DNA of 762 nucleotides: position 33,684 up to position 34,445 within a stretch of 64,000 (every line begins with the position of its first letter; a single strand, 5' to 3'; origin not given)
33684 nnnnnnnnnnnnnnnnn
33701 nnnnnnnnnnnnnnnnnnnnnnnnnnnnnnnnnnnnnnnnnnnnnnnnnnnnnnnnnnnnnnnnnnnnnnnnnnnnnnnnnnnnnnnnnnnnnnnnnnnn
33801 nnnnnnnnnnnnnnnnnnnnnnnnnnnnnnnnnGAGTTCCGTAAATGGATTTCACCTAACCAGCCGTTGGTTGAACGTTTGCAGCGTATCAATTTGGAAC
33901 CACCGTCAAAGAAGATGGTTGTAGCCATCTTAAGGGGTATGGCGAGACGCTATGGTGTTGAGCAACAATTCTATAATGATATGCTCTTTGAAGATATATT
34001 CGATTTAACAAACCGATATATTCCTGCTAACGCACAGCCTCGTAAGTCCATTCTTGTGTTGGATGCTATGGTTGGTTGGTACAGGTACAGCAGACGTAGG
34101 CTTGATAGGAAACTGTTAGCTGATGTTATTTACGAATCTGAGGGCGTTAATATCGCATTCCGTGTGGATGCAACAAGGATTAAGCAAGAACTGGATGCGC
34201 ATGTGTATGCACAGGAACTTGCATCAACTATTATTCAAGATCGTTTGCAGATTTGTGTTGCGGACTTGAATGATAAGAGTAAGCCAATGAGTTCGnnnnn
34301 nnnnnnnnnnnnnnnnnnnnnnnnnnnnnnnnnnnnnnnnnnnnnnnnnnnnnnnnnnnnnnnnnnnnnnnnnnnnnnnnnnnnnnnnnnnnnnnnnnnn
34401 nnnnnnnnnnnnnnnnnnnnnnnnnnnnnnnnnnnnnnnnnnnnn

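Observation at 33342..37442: Truncated ClpB-like double-AAA+ ATPase and acidic coiled-coil membrane protein immediately upstream of the coupling protein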

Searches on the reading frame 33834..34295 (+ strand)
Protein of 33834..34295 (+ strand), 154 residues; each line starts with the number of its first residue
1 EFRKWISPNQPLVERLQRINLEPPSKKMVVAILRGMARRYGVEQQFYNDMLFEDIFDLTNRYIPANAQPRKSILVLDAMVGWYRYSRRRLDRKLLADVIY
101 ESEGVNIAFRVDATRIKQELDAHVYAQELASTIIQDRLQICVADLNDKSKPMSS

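Call 44: search_dna_similar(query=window:33834-34295:+, collection=plasmids, mode=protein, max_rows=60, max_evalue=0.001, rows=spread)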
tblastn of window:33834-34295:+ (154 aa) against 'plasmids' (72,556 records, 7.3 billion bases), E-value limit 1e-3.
Records with a match: 150; places in all: 150; records where one place covers at least 80% of the query: 30.
Best place of each record, by identity: 60-80% 1; <60% 149.
By first word of the organism name: Ralstonia 76; Rhizobium 22; Ligilactobacillus 12; Azospirillum 7; Staphylococcus 6; Lactococcus 5; Paraburkholderia 5; Levilactobacillus 2; Sinorhizobium 2; Streptomyces 1; and 12 more.
By predicted mobility (MOB-suite, as given by PLSDB): mobilizable 70; non-mobilizable 62; conjugative 18.
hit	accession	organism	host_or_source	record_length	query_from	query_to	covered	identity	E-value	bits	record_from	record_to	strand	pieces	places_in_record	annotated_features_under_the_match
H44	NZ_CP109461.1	Streptomyces sp. NBC_01454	-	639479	1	154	100%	61.7%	4e-60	207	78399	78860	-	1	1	AAA family ATPase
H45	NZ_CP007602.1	Staphylococcus capitis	Homo sapiens,blood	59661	1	153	99%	38.6%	7e-23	100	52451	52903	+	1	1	AAA family ATPase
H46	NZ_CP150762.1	Staphylococcus aureus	Environment of nosocomial settings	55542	1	153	99%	34.6%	2e-21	96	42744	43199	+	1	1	AAA family ATPase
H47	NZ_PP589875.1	Lactococcus sp.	Bacterial culture,Dairy environment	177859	1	154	100%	33.1%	1e-13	74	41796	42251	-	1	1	ATP-dependent Clp protease ATP-binding subunit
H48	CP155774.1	Lactococcus cremoris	Whole organism,Dairy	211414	1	154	100%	33.1%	1e-13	74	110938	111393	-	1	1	AAA family ATPase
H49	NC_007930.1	Ligilactobacillus salivarius UCC118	-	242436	1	154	100%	29.6%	2e-6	53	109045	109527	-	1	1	ATP-dependent Clp protease ATP-binding subunit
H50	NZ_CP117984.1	Ligilactobacillus salivarius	cell culture,raw chicken meat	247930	1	154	100%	29.6%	3e-6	53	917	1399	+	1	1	ATP-dependent Clp protease ATP-binding subunit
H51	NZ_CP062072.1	Ligilactobacillus salivarius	swine,cell culture,feces,feces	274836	1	154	100%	29.6%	7e-6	52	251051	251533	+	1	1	ATP-dependent Clp protease ATP-binding subunit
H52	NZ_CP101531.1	Ligilactobacillus salivarius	Xinyang black-feather laying hens,mixed ...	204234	1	154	100%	29.6%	8e-6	51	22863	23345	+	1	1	ATP-dependent Clp protease ATP-binding subunit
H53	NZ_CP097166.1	Ligilactobacillus salivarius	Homo sapiens,single cell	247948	1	154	100%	29.6%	9e-6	51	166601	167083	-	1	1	ATP-dependent Clp protease ATP-binding subunit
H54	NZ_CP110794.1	Lactiplantibacillus argentoratensis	Canis lupus familiaris poodle,Whole ...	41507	1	154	100%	26.2%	2e-7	56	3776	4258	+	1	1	ATP-dependent Clp protease ATP-binding subunit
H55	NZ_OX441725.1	Staphylococcus aureus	Sus scrofa,bacterial culture,Dust sample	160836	1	129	84%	30.0%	3e-4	47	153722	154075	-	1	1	ATP-dependent Clp protease ATP-binding subunit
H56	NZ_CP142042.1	Pseudomonas veronii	cell culture,ground water from aniline ...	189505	1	121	79%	28.7%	2e-4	47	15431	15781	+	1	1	clpB: ATP-dependent chaperone ClpB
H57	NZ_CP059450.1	Azospirillum brasilense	Prokaryotes,soil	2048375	1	77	50%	35.0%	2e-4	47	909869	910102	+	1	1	none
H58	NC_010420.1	Geobacillus stearothermophilus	geothermal site near the Baltic Sea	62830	1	77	50%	34.6%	6e-6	52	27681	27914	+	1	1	Clp protease N-terminal domain-containing protein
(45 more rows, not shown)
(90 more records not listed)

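Call 45: get_annotated_region(hit=H44, flank=14000)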
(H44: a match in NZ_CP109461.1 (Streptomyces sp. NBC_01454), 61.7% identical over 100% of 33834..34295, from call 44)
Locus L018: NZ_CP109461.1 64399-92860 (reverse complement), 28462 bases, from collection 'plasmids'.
description: Streptomyces sp. NBC_01454 plasmid unnamed1, complete sequence
organism: Streptomyces sp. NBC_01454 (NCBI taxid 2975867)
taxonomy: Bacteria; Actinomycetota; Actinomycetes; Kitasatosporales; Streptomycetaceae; Streptomyces; Streptomyces sp. NBC 01454
host: -; source: -; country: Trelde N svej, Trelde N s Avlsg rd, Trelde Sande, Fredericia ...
typing (MOB-suite, as given by PLSDB): non-mobilizable
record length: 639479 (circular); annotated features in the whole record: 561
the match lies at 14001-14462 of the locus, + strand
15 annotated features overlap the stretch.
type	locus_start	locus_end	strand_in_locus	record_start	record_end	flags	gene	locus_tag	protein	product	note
CDS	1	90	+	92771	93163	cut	-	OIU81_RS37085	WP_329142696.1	hypothetical protein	-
CDS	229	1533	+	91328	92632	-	-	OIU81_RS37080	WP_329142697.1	hypothetical protein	-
CDS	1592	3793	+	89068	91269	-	-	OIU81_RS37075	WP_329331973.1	phage tail tip lysozyme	-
CDS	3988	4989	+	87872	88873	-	-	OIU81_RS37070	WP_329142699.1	hypothetical protein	-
CDS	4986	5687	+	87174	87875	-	-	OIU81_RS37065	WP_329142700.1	hypothetical protein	-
CDS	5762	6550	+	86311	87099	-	-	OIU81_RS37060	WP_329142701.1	hypothetical protein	-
CDS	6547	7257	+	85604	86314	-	-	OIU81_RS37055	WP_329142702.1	hypothetical protein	-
CDS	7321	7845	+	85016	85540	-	-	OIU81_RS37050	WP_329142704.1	hypothetical protein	-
CDS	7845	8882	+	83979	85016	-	-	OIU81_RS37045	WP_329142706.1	hypothetical protein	-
CDS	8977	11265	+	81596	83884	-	mobL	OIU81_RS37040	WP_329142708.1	relaxase MobL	-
CDS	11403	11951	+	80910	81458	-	-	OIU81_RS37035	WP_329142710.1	hypothetical protein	-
CDS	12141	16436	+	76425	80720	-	-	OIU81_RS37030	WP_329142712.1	AAA family ATPase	-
CDS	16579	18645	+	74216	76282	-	-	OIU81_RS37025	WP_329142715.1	hypothetical protein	-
CDS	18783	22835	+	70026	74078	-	-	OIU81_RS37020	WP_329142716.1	type IV secretory system conjugative DNA transfer family protein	-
CDS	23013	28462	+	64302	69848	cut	-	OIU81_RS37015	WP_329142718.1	hypothetical protein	-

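Call 46: get_annotated_region(hit=H54, flank=14000)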
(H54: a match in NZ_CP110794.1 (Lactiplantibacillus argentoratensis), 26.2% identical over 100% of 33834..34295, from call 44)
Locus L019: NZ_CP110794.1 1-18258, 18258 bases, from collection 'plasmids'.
description: Lactiplantibacillus argentoratensis strain BRD_L12 plasmid unnamed2, complete sequence
organism: Lactiplantibacillus argentoratensis (NCBI taxid 271881)
taxonomy: Bacteria; Bacillota; Bacilli; Lactobacillales; Lactobacillaceae; Lactiplantibacillus; Lactiplantibacillus argentoratensis
host: -; source: Canis lupus familiaris poodle,Whole organism,stool; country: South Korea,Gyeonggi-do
typing (MOB-suite, as given by PLSDB): non-mobilizable; replicon rep_cluster_707
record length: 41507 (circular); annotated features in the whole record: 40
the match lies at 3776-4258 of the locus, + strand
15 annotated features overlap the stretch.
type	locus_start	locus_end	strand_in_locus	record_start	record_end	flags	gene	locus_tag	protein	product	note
CDS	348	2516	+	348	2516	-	topB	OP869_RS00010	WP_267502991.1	type IA DNA topoisomerase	GO:0006265 - DNA topological change [Evidence IEA]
CDS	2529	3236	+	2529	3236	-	-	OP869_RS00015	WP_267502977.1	hypothetical protein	-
CDS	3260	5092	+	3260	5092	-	-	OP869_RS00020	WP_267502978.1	ATP-dependent Clp protease ATP-binding subunit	-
CDS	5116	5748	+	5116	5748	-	-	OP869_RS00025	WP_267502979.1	hypothetical protein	-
CDS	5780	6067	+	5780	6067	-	-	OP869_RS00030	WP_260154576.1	hypothetical protein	-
CDS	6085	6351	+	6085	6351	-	-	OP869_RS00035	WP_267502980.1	hypothetical protein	-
CDS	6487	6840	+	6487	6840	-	-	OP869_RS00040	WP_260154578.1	hypothetical protein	-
CDS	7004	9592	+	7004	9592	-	-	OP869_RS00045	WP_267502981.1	hypothetical protein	-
CDS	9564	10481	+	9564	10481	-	-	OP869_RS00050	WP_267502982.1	hypothetical protein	-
CDS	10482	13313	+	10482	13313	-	-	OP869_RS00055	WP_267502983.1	VirD4-like conjugal transfer protein, CD1115 family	-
CDS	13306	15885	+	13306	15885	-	-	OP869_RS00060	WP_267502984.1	pLS20_p028 family conjugation system transmembrane protein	-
CDS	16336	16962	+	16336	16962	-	-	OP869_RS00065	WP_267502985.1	recombinase family protein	GO:0006310 - DNA recombination [Evidence IEA]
CDS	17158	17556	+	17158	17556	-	-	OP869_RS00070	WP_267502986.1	DUF5592 family protein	-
CDS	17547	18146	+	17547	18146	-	-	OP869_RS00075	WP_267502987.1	hypothetical protein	-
CDS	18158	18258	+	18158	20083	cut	-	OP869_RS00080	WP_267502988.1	conjugal transfer protein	-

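Call 78: search_protein_representatives(protein=window:33834-34295:+)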
Query: 154 residues. Proteins with E-value up to 0.001 (for the whole library): 238; up to 1e-10: 149; up to 1e-30: 94. The best 150 are listed.
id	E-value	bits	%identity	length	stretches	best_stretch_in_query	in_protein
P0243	7.9e-83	291.5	87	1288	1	1-154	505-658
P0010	1.4e-77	274.5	82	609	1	1-154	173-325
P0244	9.5e-67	239.3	70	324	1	1-153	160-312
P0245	2.1e-66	238.2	73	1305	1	1-154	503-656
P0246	3.3e-64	231.1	70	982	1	1-154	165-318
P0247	1.3e-61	222.7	64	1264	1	1-154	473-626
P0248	6.0e-61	220.5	66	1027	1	1-154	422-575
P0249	6.3e-61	220.4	67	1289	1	1-153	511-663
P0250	1.0e-60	219.8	68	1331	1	1-154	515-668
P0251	1.6e-60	219.2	67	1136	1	1-153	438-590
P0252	2.8e-60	218.3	67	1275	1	1-154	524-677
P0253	4.8e-60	217.6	67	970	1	1-154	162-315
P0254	1.7e-59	215.8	68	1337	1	1-154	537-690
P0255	1.0e-58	213.2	65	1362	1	1-154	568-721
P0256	5.1e-58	211.0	64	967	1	1-154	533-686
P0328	3.3e-33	130.6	41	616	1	1-153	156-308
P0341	1.6e-27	112.1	39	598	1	1-154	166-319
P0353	6.8e-23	97.1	33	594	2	1-154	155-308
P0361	1.5e-19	86.3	35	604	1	1-153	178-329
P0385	3.5e-13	65.7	29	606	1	1-154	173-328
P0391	2.0e-10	56.7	29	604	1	4-152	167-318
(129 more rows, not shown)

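Call 84: find_encoding_contigs(protein=P0341, flank=10000, max_places=1)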
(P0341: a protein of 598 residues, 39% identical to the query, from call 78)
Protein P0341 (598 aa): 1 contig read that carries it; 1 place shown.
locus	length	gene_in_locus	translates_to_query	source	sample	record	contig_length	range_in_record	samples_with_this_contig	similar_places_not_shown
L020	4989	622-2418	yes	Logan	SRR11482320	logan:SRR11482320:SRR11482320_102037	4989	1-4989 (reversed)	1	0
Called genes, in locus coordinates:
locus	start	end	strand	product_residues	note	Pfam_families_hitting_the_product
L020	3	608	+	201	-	?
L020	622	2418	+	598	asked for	PF00158:Sigma54_activat (faint), PF13191:AAA_16 (faint), PF00004:AAA (weak), PF12775:AAA_7 (faint), PF13401:AAA_22 (faint), PF07724:AAA_2, PF00004:AAA (weak), PF07728:AAA_5, +1 more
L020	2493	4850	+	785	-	-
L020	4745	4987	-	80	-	?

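Call 85: find_encoding_contigs(protein=P0385, flank=10000, max_places=1)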
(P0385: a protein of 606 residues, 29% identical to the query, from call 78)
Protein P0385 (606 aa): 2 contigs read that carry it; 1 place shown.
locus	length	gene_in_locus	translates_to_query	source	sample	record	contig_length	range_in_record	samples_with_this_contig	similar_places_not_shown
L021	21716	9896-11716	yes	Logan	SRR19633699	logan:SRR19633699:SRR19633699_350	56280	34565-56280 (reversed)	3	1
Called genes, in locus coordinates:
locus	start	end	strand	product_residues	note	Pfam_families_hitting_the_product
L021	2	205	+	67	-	?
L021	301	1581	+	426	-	-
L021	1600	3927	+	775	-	PF18013:Phage_lysozyme2, PF05257:CHAP, PF00877:NLPC_P60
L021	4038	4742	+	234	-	-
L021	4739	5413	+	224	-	-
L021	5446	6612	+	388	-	-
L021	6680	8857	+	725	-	PF18555:MobL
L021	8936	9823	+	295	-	-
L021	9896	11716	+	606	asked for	PF00158:Sigma54_activat (faint), PF02367:TsaE (faint), PF13191:AAA_16 (weak), PF20703:nSTAND1 (weak), PF00004:AAA, PF00004:AAA (weak), PF07724:AAA_2, PF07728:AAA_5, +5 more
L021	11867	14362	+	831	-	-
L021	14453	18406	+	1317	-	PF02534:T4SS-DNA_transf (weak), PF10412:TrwB_AAD_bind, PF12696:TraG-D_C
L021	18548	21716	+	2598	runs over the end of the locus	-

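Call 86: find_encoding_contigs(protein=P0391, flank=10000, max_places=1)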
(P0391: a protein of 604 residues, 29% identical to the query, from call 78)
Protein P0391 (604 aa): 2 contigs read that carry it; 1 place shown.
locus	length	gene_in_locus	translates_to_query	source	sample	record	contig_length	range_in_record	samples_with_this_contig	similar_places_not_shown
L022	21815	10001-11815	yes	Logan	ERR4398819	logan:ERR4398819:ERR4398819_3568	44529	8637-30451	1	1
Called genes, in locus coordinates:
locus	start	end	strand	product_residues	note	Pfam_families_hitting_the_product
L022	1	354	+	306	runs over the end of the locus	-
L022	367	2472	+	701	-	PF01751:Toprim, PF01131:Topoisom_bac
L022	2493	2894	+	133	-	-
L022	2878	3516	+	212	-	PF02517:Rce1-like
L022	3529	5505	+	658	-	PF00004:AAA, PF17866:AAA_lid_6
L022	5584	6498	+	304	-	-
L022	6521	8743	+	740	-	PF18555:MobL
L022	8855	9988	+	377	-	-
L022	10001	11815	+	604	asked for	PF00158:Sigma54_activat (faint), PF05496:RuvB_N (faint), PF13191:AAA_16 (weak), PF00004:AAA (weak), PF00004:AAA, PF07724:AAA_2, PF07728:AAA_5 (weak), PF10431:ClpB_D2-small (weak), +6 more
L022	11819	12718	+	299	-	-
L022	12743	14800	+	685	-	-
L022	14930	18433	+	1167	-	-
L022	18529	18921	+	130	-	-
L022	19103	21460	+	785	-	-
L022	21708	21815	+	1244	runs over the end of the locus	PF02534:T4SS-DNA_transf, PF10412:TrwB_AAD_bind (faint), PF02534:T4SS-DNA_transf (weak), PF12696:TraG-D_C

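Call 87: find_encoding_contigs(protein=P0361, flank=10000, max_places=1)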
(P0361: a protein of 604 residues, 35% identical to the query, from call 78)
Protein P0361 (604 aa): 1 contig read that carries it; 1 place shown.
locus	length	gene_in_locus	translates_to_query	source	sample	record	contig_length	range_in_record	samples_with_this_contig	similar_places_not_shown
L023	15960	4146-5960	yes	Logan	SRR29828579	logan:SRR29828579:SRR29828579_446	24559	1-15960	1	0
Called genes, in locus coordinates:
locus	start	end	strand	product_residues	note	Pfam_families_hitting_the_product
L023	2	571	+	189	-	?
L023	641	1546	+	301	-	-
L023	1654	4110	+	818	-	PF18555:MobL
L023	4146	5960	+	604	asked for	PF13191:AAA_16 (faint), PF00004:AAA, PF07728:AAA_5 (faint), PF12775:AAA_7 (faint), PF13173:AAA_14 (faint), PF00004:AAA (weak), PF07724:AAA_2, PF10431:ClpB_D2-small (weak), +1 more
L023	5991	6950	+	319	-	-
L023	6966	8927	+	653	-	-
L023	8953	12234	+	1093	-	-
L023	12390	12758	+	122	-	-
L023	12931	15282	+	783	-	-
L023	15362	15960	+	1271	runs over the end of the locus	PF02534:T4SS-DNA_transf, PF10412:TrwB_AAD_bind (faint), PF02534:T4SS-DNA_transf (weak), PF12696:TraG-D_C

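Call 88: find_encoding_contigs(protein=P0328, flank=10000, max_places=1)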
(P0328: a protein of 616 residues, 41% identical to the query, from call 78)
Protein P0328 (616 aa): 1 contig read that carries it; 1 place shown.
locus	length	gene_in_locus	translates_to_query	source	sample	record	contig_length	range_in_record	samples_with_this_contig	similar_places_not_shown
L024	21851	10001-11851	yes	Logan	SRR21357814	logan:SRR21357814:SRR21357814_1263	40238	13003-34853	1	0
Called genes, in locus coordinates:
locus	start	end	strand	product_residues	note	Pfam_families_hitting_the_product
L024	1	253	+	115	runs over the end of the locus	-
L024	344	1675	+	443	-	-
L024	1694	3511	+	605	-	PF01551:Peptidase_M23 (faint), PF18013:Phage_lysozyme2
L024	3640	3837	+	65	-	-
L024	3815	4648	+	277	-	-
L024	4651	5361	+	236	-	-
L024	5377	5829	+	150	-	-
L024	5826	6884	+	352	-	-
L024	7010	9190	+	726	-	PF18555:MobL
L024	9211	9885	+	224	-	-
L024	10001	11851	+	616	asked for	PF20703:nSTAND1 (weak), PF01637:ATPase_2 (faint), PF13191:AAA_16 (weak), PF00004:AAA (weak), PF07724:AAA_2, PF00004:AAA (weak), PF07728:AAA_5, PF10431:ClpB_D2-small (weak), +5 more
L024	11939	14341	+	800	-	-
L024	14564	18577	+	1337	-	PF02534:T4SS-DNA_transf, PF10412:TrwB_AAD_bind, PF02534:T4SS-DNA_transf, PF12696:TraG-D_C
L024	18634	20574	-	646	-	PF14311:DUF4379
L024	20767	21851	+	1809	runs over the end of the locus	PF00562:RNA_pol_Rpb2_6 (faint), PF00623:RNA_pol_Rpb1_2 (weak)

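Call 89: find_encoding_contigs(protein=P0353, flank=10000, max_places=1)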
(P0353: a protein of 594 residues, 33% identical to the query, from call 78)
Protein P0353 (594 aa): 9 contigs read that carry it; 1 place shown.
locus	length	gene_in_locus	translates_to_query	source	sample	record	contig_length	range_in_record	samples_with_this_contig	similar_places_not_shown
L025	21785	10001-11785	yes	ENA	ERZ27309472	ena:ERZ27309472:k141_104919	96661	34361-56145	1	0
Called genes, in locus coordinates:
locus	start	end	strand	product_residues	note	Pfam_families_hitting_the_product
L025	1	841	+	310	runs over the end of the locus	-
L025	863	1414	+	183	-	-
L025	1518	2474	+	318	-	PF08401:ArdcN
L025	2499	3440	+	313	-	-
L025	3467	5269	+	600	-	PF13191:AAA_16 (faint), PF01078:Mg_chelatase (faint), PF00004:AAA, PF06309:Torsin (weak), PF00158:Sigma54_activat, PF07724:AAA_2, PF07728:AAA_5, PF00004:AAA, +4 more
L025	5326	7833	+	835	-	PF00580:UvrD-helicase, PF13245:AAA_19, PF13604:AAA_30 (weak), PF13361:UvrD_C, PF01443:Viral_helicase1 (weak), PF13538:UvrD_C_2 (weak)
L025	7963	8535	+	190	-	-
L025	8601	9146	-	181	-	-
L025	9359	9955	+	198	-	-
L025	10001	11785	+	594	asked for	PF25199:nSTAND_NTPase5 (faint), PF01637:ATPase_2 (faint), PF13191:AAA_16, PF20720:nSTAND3 (weak), PF00004:AAA, PF00004:AAA (weak), PF07724:AAA_2, PF07728:AAA_5 (weak), +8 more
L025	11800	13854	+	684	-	-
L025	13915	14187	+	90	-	-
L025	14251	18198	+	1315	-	PF02534:T4SS-DNA_transf, PF10412:TrwB_AAD_bind (weak), PF12696:TraG-D_C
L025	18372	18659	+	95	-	-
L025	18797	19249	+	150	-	-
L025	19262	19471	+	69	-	-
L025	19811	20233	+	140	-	-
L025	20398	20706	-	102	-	-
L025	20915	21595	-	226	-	-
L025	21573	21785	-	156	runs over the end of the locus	-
